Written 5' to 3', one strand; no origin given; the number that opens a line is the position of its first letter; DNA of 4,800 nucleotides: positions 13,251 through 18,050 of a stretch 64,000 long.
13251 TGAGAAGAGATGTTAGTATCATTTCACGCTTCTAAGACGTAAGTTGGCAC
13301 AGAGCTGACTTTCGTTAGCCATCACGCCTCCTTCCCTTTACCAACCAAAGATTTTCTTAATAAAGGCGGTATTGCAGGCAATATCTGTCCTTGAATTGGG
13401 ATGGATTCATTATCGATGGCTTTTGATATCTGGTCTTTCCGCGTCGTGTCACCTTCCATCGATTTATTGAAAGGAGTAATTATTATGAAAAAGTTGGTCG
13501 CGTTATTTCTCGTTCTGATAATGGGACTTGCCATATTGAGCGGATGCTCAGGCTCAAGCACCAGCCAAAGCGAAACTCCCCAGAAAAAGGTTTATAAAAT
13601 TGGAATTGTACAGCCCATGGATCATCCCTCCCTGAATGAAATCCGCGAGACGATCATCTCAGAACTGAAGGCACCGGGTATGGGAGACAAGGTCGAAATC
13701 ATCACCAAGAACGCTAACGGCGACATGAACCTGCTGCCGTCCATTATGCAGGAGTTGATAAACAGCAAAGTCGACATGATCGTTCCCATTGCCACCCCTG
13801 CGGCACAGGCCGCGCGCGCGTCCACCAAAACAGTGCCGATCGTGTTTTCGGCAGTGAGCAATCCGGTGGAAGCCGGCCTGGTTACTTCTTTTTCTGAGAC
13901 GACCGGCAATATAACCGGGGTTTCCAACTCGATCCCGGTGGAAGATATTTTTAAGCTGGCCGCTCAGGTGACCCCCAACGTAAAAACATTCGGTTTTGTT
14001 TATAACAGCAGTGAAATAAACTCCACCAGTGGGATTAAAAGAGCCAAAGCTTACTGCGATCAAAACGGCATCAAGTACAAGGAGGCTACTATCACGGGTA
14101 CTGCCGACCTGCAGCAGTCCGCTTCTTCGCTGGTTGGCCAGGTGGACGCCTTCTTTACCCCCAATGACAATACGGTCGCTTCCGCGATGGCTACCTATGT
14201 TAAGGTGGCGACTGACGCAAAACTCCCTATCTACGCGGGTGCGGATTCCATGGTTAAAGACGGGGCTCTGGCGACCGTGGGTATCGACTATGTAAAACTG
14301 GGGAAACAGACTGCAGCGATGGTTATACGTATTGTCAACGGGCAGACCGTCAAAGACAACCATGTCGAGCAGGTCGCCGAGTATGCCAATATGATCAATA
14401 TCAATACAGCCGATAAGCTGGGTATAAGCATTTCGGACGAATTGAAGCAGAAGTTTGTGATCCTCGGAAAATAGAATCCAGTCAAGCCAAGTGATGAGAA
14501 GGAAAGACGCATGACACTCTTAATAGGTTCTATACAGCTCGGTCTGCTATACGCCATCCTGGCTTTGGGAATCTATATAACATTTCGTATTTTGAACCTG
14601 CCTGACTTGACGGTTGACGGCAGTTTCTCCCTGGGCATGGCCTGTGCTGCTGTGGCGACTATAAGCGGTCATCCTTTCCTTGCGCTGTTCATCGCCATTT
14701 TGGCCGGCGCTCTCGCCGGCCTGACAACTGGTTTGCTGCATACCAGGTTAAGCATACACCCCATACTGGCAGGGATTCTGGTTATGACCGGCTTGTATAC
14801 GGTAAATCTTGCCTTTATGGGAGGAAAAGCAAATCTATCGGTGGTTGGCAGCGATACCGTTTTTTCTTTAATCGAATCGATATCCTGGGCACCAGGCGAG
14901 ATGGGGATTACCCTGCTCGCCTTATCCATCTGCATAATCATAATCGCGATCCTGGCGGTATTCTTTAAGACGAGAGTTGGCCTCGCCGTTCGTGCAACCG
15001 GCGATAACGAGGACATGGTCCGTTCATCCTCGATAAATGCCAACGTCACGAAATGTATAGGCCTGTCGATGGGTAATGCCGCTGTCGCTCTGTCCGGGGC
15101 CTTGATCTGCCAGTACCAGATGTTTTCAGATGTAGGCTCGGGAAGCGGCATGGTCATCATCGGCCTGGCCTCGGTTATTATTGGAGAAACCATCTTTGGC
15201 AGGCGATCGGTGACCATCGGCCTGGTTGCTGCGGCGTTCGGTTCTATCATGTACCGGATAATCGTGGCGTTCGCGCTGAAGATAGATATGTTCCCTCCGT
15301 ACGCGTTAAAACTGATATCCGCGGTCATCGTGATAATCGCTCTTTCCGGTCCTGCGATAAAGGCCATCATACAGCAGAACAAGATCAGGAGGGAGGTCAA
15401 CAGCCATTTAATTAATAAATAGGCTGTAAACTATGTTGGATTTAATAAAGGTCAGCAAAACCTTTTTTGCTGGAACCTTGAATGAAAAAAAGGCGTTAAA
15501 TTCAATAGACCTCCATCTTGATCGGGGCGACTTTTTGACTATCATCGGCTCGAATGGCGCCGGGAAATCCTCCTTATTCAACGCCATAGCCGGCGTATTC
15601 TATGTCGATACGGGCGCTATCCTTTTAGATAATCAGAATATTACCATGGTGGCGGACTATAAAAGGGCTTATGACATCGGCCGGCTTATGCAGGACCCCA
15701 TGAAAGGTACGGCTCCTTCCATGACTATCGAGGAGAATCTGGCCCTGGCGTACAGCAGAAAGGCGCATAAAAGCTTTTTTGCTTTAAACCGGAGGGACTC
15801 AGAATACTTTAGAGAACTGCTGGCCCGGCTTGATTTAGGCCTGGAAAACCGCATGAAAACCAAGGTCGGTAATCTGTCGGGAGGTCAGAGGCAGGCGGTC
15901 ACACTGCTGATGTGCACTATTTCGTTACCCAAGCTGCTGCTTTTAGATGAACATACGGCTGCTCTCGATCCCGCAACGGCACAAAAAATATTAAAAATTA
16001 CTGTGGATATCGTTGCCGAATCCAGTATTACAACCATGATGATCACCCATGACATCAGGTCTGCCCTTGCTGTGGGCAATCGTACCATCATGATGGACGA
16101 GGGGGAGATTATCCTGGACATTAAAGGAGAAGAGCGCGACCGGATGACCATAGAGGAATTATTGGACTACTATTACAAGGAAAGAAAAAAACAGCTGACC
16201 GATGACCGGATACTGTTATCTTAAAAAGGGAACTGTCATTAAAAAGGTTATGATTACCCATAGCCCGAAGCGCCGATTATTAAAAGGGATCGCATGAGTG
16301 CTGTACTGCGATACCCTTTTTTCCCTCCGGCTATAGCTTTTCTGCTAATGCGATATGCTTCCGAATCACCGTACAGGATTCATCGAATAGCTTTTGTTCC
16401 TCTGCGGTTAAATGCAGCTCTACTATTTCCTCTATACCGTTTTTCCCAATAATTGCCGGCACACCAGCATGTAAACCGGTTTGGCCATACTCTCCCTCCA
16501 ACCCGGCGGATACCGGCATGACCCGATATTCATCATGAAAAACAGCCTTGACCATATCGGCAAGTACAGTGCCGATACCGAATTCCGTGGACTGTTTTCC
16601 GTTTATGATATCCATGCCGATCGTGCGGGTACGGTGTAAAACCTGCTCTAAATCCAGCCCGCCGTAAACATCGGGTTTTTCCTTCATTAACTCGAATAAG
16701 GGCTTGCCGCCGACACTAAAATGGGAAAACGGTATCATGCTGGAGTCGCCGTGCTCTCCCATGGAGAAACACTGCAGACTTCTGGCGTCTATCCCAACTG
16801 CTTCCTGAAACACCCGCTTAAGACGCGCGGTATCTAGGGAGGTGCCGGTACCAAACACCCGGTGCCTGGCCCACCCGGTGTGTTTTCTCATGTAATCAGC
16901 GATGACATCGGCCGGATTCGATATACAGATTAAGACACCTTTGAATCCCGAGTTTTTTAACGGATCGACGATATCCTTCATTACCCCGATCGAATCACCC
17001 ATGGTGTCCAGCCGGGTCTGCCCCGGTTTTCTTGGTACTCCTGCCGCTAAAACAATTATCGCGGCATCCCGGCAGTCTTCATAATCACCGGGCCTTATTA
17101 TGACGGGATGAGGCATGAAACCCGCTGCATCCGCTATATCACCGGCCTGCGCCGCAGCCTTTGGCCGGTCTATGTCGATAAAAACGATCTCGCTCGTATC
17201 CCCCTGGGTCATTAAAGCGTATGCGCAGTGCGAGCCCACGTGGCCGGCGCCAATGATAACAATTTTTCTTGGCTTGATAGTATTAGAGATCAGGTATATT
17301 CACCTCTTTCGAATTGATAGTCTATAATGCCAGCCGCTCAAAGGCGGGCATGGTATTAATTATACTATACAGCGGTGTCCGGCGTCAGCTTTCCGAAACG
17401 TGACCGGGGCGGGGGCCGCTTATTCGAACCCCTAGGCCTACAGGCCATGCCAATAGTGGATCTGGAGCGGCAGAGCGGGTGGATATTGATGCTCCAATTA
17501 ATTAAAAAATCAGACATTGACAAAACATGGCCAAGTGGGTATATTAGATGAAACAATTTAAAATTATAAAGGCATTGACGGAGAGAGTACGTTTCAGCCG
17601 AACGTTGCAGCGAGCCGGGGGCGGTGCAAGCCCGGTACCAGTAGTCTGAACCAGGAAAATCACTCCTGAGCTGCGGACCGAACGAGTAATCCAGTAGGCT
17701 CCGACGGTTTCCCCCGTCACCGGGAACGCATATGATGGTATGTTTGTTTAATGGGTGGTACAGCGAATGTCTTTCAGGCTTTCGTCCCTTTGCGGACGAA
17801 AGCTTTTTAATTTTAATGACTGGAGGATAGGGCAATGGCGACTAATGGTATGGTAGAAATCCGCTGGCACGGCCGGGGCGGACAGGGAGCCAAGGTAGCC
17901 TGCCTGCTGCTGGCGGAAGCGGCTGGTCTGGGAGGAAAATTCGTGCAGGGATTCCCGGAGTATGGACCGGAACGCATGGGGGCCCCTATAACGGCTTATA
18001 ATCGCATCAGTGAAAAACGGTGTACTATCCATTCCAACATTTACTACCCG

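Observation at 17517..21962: Isoleucine-type T-box riboswitch controlling a four-subunit 2-oxoacid:ferredoxin oxidoreductase operon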

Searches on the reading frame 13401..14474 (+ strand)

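Call 40: search_protein_families(library=ncbifam, max_evalue=1e-30, proteins=[window:13401-14474:+])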
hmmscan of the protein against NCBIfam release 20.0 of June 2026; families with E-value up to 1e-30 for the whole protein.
window:13401-14474:+ (357 aa): 1 family
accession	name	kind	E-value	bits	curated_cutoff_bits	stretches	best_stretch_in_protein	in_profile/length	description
NF041285.1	ABC_SBP_TrpX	equivalog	2.5e-92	309.4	390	1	37-351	6-320/322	tryptophan ABC transporter substrate-binding protein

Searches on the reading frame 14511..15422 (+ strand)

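Call 7: search_protein_families(library=ncbifam, proteins=[window:14511-15422:+])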
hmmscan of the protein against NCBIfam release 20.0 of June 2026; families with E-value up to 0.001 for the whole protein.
window:14511-15422:+ (303 aa): 3 families
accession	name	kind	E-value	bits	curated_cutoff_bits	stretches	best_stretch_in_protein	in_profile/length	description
NF007014.0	PRK09478.1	equivalog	9.4e-07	28.5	386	1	57-279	107-326/336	galactose/methyl galactoside ABC transporter permease MglC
NF011961.0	PRK15432.1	equivalog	2.4e-05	23.7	388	1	4-276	40-299/344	autoinducer 2 ABC transporter permease LsrC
NF007067.0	PRK09512.1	equivalog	2.6e-05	23.6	398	1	13-243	55-283/321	ribose ABC transporter permease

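Call 8: search_protein_families(library=pfam, proteins=[window:14511-15422:+])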
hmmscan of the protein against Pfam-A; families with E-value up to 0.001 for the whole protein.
window:14511-15422:+ (303 aa): 1 family
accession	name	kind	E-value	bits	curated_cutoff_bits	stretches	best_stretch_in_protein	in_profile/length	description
PF02653.21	BPD_transp_2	-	1.2e-22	80.8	26.8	1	7-276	5-268/269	Branched-chain amino acid transport system / permease component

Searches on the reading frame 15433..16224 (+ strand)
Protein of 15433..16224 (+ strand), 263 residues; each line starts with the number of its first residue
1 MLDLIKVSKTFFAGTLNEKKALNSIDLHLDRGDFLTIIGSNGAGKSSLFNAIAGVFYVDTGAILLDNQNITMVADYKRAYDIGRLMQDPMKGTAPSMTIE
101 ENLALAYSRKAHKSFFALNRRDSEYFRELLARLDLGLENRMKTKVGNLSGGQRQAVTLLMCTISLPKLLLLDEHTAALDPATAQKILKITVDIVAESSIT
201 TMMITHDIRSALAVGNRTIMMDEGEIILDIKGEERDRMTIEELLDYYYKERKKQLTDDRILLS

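Call 7: search_protein_families(library=ncbifam, proteins=[window:15433-16224:+])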
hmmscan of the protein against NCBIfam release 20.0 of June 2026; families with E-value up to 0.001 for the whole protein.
window:15433-16224:+ (263 aa): 190 families (the best 25 are shown)
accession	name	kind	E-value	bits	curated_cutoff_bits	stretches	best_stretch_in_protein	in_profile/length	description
TIGR03265.1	PhnT2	equivalog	2.2e-34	119.2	457.7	1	15-226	13-213/353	putative 2-aminoethylphosphonate ABC transporter ATP-binding protein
TIGR02315.1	ABC_phnC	equivalog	8.7e-34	117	266.1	1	2-243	2-241/243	phosphonate ABC transporter ATP-binding protein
NF008039.0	PRK10771.1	equivalog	1.7e-33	116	298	1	24-233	17-215/234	thiamine ABC transporter ATP-binding protein ThiQ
TIGR03375.1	type_I_sec_LssB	subfamily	9.5e-33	113.4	693.1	1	12-229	473-682/696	type I secretion system permease/ATPase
TIGR04521.1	ECF_ATPase_2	equivalog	3e-32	111.8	330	1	5-232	4-229/279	energy-coupling factor transporter ATPase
TIGR03410.1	urea_trans_UrtE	equivalog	1.2e-31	110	285.8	1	18-244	12-228/230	urea ABC transporter ATP-binding subunit UrtE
NF006987.0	PRK09452.1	equivalog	1.3e-31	109.6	482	1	5-226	21-226/378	spermidine/putrescine ABC transporter ATP-binding protein PotA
TIGR04520.1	ECF_ATPase_1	equivalog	1.5e-31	109.8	315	1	5-232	1-220/269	energy-coupling factor transporter ATPase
TIGR01277.1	thiQ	equivalog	6.8e-31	107.5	245.05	1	16-227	8-208/213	thiamine ABC transporter ATP-binding protein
TIGR02314.1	ABC_MetN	equivalog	1.1e-30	106.9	499.7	1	1-227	1-220/343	methionine ABC transporter ATP-binding protein MetN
NF043075.1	MMSYN1_0197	equivalog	1.8e-30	106.1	550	1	16-226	12-211/341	spermidine/putrescine ABC transporter ATP-binding protein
NF007027.0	PRK09493.1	equivalog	1.8e-30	106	379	1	2-231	2-219/240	glutamine ABC transporter ATP-binding protein GlnQ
TIGR04406.1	LPS_export_lptB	equivalog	5.3e-30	104.5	240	1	16-231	11-218/239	LPS export ABC transporter ATP-binding protein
TIGR01187.1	potA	subfamily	6.1e-30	104.4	355.6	1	37-230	1-183/325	polyamine ABC transporter ATP-binding protein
NF040840.2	tungstate_WtpC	equivalog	2e-29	103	440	1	21-227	15-210/347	tungstate ABC transporter ATP-binding protein WtpC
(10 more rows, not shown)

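Call 8: search_protein_families(library=pfam, proteins=[window:15433-16224:+])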
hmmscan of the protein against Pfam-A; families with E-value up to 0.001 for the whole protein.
window:15433-16224:+ (263 aa): 6 families
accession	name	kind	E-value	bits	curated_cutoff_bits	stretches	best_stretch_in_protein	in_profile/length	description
PF00005.33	ABC_tran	-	3.4e-26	92.9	25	1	22-176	1-137/137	ABC transporter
PF02463.25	SMC_N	-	3.8e-08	33.5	40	1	33-189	25-182/220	RecF/RecN/SMC N terminal domain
PF13304.12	AAA_21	-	1.1e-06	29.4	27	1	36-130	3-88/304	AAA domain, putative AbiEii toxin, Type IV TA system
PF13555.12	AAA_29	-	0.00017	21.7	27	1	26-58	16-48/61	P-loop containing region of AAA domain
PF13476.12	AAA_23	-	0.00028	22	27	1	34-61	21-48/201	AAA domain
PF03193.22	RsgA_GTPase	-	0.00054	20.3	30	0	17-63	92-137/174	RsgA GTPase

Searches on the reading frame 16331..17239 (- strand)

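Call 7: search_protein_families(library=ncbifam, proteins=[window:16331-17239:-])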
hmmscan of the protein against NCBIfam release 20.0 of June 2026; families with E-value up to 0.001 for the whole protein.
window:16331-17239:- (302 aa): 9 families
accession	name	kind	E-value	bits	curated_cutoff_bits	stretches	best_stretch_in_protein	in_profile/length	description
NF000824.0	PRK00066.1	subfamily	1.3e-94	317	339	1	2-297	18-312/316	L-lactate dehydrogenase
TIGR01771.1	L-LDH-NAD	equivalog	2.7e-92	309.3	303.55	1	2-294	8-299/299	L-lactate dehydrogenase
NF004863.0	PRK06223.1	subfamily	1.3e-69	234.7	283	1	2-299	15-307/313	malate dehydrogenase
NF041314.1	Malate_DH_Halo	equivalog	1.8e-51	175.1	550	1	2-290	14-294/304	malate dehydrogenase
TIGR01763.1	MalateDH_bact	equivalog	6.9e-51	173.2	351.85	1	2-296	13-302/305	malate dehydrogenase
TIGR01772.1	MDH_euk_gproteo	equivalog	7e-18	64.9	273.05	1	57-300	66-308/313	malate dehydrogenase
TIGR01759.1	MalateDH-SF1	subfamily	2e-07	30.3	345.65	1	52-287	73-315/327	malate dehydrogenase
NF003916.0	PRK05442.1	equivalog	4.6e-06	25.8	271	1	35-293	58-317/328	malate dehydrogenase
TIGR01758.1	MDH_euk_cyt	equivalog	2.5e-05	23.9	470.4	1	34-176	51-195/324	malate dehydrogenase, NAD-dependent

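Call 8: search_protein_families(library=pfam, proteins=[window:16331-17239:-])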
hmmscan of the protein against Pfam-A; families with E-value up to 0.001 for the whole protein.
window:16331-17239:- (302 aa): 2 families
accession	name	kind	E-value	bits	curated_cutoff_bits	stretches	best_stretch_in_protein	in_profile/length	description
PF00056.29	Ldh_1_N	-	6.4e-29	101.2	27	1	2-130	13-141/141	lactate/malate dehydrogenase, NAD binding domain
PF02866.23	Ldh_1_C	-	1.6e-27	97.1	22.6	1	133-300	1-171/174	lactate/malate dehydrogenase, alpha/beta C-terminal domain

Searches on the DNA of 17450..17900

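Call 4: search_rna_families(source=window, start=17450, end=17900, threshold=evalue, max_evalue=10, show_alignments=5)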
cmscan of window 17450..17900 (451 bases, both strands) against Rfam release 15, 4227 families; matches with E-value up to 10: 6.
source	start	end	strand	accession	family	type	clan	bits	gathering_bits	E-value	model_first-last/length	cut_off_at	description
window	17566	17792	+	RF00230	T-box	Cis-reg; leader;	-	80.1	93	7e-18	1-219/219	no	T-box leader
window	17492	17583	+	RF00208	snoR72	Gene; snRNA; snoRNA; CD-box;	-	20.5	43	2.2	1-87/87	no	Small nucleolar RNA R72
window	17591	17611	+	RF01337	CRISPR-DR24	Gene; CRISPR;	-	16.1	35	2.4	1-30/30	no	CRISPR RNA direct repeat element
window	17780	17824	-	RF00109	Vimentin3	Cis-reg;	-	16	36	8.3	1-67/67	no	Vimentin 3' UTR protein-binding region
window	17490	17520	-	RF01727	SAM-SAH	Cis-reg; riboswitch;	-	13.7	40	1.7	1-49/49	no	SAM/SAH riboswitch aptamer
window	17816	17865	+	RF03001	leuA-Halobacteria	Cis-reg;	-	12.7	47.9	4.6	1-53/53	no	leuA-Halobacteria RNA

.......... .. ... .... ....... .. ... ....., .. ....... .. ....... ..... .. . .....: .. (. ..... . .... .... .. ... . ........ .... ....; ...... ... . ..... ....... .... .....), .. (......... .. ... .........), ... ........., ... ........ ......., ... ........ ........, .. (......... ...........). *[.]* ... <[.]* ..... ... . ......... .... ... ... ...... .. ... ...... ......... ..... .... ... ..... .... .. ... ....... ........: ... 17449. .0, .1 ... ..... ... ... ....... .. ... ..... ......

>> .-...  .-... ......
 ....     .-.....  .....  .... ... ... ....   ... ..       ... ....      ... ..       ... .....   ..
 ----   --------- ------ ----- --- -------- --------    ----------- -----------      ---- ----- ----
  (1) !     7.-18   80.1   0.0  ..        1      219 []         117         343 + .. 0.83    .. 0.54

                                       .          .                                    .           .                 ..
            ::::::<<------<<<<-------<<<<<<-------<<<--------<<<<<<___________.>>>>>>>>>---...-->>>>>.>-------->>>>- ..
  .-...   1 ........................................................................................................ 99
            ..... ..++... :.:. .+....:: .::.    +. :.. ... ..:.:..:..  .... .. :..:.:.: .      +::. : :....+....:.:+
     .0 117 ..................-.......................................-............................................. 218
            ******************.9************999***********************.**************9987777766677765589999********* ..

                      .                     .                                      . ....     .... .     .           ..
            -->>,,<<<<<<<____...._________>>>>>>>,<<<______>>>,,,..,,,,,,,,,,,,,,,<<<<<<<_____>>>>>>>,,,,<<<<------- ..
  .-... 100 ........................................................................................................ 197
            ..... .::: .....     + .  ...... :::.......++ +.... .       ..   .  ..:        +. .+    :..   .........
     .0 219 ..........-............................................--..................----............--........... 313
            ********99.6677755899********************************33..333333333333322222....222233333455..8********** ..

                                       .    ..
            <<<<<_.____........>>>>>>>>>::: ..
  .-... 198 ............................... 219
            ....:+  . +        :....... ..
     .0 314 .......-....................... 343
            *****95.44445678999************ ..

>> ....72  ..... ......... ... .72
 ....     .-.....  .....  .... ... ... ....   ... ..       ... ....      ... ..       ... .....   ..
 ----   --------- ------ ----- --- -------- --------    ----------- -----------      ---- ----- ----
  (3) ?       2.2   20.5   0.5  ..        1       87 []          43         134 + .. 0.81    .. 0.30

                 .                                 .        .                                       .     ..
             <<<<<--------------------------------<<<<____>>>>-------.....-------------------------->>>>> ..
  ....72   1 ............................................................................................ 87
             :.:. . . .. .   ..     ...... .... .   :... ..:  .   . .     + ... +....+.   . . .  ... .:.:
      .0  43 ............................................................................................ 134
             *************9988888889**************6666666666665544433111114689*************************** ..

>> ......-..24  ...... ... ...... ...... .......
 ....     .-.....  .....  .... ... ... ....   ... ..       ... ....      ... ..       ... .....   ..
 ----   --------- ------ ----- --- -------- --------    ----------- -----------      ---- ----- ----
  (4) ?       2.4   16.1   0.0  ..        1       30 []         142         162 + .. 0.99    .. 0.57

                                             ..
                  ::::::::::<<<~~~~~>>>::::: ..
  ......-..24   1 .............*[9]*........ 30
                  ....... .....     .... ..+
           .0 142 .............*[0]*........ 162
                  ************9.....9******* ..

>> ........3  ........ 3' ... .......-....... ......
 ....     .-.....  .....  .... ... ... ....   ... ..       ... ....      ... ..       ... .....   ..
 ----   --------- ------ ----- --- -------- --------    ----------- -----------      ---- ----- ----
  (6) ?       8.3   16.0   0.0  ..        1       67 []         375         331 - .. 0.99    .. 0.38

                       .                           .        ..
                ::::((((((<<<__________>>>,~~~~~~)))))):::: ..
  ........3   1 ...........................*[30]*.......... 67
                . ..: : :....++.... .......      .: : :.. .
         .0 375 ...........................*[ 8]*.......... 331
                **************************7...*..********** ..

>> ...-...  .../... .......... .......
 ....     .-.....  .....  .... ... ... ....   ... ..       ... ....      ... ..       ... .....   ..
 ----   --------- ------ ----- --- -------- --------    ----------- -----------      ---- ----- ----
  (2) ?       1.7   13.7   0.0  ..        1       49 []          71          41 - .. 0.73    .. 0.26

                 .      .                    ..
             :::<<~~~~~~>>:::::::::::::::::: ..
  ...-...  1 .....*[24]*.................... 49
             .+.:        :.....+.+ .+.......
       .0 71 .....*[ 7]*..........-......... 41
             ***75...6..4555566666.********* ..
